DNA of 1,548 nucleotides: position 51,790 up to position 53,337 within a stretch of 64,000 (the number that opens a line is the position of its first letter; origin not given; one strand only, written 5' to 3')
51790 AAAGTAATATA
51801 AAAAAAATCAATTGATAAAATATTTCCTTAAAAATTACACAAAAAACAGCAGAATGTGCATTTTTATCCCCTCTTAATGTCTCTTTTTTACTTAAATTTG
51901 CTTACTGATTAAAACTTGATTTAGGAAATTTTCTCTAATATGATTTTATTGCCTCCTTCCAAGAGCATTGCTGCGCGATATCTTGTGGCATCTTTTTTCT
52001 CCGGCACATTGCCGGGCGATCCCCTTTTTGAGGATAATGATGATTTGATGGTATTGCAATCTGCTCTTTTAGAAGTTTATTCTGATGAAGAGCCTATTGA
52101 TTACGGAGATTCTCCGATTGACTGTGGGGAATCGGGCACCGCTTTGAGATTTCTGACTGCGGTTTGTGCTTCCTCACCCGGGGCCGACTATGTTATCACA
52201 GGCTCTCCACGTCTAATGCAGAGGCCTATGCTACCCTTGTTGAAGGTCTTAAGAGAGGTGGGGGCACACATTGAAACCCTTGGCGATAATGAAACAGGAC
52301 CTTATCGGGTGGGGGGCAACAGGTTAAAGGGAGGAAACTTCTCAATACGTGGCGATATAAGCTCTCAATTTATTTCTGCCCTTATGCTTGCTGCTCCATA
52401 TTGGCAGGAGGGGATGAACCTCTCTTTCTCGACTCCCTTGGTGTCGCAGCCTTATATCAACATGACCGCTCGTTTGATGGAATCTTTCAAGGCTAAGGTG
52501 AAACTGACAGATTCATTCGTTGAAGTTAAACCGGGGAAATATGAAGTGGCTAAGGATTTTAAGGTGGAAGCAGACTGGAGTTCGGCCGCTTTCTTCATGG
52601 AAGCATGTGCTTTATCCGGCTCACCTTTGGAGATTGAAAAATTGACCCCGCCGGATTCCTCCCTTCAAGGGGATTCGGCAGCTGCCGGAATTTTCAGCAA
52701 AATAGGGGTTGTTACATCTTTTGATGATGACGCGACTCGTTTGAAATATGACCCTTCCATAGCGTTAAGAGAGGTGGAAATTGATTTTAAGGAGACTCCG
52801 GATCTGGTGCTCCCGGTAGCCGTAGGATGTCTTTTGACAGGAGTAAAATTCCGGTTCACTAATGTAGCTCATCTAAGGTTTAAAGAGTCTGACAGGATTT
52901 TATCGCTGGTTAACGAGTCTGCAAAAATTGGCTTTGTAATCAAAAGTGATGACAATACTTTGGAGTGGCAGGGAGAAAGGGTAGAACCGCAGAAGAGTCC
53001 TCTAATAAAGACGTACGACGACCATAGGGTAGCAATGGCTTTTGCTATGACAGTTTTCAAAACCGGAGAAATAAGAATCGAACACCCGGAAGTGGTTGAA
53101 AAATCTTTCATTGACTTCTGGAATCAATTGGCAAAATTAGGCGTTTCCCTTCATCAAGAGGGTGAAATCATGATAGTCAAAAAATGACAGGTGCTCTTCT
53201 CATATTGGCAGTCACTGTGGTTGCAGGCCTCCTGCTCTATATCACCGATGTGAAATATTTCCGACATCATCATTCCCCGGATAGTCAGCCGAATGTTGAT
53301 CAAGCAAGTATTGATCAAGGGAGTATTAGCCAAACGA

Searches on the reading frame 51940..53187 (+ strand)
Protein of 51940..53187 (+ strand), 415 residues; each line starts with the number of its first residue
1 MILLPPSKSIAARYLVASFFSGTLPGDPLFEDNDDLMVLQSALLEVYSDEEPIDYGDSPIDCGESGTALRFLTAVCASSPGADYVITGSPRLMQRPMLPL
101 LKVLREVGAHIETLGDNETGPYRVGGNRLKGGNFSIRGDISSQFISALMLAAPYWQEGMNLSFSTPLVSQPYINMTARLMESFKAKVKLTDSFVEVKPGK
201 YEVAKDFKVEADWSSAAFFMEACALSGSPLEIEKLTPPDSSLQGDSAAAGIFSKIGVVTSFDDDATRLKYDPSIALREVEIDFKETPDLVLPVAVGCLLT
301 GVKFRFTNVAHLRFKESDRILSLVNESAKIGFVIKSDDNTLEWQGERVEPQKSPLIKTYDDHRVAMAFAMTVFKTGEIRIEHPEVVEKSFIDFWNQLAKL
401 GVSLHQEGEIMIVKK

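Call 49: search_protein_families(library=pfam, proteins=[window:51940-53187:+], max_evalue=0.001)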
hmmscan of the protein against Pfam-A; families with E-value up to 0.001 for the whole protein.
window:51940-53187:+ (415 aa): 1 family
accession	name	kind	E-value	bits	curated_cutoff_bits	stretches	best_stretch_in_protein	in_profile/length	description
PF00275.25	EPSP_synthase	-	6.4e-70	236.4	22.8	1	53-397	78-417/417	EPSP synthase (3-phosphoshikimate 1-carboxyvinyltransferase)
